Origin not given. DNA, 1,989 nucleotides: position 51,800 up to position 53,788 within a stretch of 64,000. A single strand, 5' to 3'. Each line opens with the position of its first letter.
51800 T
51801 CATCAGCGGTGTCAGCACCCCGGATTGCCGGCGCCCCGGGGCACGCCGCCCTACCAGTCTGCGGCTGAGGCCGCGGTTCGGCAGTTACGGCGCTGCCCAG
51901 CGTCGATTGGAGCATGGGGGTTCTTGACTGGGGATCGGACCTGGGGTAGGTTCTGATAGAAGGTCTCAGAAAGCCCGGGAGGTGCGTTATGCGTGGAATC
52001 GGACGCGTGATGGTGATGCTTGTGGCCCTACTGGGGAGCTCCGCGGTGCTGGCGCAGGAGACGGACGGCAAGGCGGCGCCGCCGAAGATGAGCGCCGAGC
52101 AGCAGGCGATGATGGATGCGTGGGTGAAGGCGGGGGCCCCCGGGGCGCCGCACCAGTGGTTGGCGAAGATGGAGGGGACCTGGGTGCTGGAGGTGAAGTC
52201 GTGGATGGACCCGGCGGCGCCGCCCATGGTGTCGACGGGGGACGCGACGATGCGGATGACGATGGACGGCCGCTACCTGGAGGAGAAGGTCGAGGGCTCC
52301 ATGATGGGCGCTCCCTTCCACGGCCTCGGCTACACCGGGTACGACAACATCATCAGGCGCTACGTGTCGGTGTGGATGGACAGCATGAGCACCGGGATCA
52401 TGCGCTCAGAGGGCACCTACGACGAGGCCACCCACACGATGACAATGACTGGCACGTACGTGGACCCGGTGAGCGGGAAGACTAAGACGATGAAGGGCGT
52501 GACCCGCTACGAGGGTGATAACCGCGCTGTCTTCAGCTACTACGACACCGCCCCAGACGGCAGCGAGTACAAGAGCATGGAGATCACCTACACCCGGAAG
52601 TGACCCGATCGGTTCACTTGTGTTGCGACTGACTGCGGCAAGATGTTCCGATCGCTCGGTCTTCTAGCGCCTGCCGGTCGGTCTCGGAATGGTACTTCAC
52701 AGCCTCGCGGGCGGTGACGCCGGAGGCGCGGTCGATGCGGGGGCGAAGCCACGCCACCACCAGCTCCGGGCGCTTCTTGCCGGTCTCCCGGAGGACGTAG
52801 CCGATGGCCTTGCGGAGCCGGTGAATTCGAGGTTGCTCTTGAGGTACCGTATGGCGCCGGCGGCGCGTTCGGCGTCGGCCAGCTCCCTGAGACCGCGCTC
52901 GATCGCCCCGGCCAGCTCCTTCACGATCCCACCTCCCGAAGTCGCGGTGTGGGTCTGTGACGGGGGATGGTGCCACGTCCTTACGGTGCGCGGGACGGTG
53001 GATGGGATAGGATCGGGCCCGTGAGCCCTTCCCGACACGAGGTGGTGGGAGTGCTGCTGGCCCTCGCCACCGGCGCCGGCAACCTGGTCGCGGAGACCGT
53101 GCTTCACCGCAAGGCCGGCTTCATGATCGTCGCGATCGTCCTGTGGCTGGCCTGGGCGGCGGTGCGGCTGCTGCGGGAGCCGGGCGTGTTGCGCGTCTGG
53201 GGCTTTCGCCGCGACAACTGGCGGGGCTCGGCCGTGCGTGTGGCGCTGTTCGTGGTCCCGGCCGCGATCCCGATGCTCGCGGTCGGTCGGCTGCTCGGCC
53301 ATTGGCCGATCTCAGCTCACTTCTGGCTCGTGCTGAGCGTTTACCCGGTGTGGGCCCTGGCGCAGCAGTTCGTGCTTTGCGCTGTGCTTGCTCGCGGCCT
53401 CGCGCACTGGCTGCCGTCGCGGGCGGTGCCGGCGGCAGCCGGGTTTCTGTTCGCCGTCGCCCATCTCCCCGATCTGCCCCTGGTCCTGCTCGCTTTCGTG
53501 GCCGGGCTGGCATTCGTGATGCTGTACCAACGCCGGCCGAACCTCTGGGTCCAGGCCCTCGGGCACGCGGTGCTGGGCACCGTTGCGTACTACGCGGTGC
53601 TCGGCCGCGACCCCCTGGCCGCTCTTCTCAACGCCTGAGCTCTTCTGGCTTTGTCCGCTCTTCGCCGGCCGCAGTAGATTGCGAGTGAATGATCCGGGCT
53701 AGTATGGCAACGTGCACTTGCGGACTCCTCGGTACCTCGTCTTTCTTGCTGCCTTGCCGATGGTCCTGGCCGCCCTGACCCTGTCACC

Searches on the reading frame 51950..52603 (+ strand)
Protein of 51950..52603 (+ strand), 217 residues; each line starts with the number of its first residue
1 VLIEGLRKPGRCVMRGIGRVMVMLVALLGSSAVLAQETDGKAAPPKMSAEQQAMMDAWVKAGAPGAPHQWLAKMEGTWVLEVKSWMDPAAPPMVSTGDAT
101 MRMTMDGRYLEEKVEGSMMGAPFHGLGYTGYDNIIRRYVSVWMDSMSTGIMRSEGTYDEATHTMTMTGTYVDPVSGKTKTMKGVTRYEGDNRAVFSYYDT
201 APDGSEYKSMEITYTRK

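Call 21: search_protein_families(library=pfam, max_evalue=0.00001, proteins=[window:51950-52603:+])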
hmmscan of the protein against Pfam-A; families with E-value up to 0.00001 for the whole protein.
window:51950-52603:+ (217 aa): 1 family
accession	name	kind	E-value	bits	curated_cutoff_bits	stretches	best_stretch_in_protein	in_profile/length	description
PF07617.17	DUF1579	-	3.2e-48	164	25.2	1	64-216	2-155/155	Protein of unknown function (DUF1579)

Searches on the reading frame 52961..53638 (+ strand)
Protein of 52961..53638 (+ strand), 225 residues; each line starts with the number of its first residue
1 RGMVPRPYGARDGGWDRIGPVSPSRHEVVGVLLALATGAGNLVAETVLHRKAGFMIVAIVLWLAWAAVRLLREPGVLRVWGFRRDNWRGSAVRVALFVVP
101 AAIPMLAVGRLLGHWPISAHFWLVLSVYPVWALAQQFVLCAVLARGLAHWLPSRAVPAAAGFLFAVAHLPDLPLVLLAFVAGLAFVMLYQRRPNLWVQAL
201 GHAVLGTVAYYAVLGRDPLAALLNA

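Call 21: search_protein_families(library=pfam, max_evalue=0.00001, proteins=[window:52961-53638:+])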
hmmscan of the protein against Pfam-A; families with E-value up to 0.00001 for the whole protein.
window:52961-53638:+ (225 aa): 1 family
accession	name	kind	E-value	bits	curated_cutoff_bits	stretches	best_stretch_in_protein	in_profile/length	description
PF02517.21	Rce1-like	-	1.1e-06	29.3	22.4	1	121-205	5-90/93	Type II CAAX prenyl endopeptidase Rce1-like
